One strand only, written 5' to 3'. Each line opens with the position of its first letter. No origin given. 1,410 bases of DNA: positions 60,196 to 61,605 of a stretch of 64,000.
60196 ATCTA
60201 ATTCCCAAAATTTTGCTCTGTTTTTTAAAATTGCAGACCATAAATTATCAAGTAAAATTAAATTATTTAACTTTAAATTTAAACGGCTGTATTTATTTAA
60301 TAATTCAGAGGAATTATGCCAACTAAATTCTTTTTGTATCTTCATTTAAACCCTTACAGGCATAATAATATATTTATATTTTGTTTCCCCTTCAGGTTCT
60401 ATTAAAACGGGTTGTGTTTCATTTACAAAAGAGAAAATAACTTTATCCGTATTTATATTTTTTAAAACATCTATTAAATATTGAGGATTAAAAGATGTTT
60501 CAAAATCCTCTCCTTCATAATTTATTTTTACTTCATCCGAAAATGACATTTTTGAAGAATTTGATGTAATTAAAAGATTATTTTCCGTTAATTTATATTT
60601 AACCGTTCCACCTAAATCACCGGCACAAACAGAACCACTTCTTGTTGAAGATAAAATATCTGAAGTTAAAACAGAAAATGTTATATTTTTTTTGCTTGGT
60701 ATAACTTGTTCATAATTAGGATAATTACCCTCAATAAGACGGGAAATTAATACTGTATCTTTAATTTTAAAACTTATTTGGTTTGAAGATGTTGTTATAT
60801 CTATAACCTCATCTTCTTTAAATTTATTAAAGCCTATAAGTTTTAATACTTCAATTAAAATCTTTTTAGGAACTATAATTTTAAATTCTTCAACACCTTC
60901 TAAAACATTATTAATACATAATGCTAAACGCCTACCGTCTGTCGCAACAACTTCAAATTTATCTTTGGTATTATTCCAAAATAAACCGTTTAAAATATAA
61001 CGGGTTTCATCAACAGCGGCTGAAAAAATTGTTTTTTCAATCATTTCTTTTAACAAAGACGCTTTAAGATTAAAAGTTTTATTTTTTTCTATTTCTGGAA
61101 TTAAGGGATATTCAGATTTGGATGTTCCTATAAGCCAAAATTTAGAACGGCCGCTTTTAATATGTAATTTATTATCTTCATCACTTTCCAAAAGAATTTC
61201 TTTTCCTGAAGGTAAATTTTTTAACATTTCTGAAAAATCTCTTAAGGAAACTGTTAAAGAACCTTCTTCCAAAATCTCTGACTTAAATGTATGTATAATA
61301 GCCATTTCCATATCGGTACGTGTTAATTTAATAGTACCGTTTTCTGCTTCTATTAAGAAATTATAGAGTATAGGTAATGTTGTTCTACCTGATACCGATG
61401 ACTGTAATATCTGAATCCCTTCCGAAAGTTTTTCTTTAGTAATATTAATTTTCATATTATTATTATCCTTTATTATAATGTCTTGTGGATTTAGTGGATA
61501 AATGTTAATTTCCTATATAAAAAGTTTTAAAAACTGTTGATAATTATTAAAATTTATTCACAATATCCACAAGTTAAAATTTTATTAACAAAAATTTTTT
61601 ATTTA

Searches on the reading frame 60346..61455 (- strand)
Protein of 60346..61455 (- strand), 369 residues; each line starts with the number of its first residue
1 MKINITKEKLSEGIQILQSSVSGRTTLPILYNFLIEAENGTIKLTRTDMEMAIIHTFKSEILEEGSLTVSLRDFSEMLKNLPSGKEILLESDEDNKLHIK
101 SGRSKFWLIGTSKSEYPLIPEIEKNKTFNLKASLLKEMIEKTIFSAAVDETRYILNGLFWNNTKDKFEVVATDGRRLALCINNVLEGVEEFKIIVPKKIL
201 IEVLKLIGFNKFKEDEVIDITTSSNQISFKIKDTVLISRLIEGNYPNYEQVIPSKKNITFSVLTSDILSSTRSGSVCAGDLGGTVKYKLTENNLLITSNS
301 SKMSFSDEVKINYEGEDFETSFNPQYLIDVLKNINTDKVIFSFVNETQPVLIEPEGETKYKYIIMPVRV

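Call 19: search_protein_families(library=pfam, proteins=[window:60346-61455:-], max_evalue=0.0001)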
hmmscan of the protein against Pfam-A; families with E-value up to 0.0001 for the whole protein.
window:60346-61455:- (369 aa): 3 families
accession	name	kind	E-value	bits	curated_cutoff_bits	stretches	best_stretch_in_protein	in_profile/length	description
PF00712.24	DNA_pol3_beta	-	9.7e-34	116.5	24.4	2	1-120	1-120/120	DNA polymerase III beta subunit, N-terminal domain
PF02767.21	DNA_pol3_beta_2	-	1.6e-28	99.8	27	1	130-247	2-116/116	DNA polymerase III beta subunit, central domain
PF02768.20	DNA_pol3_beta_3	-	5.4e-20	71.8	27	1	250-368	2-121/121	DNA polymerase III beta subunit, C-terminal domain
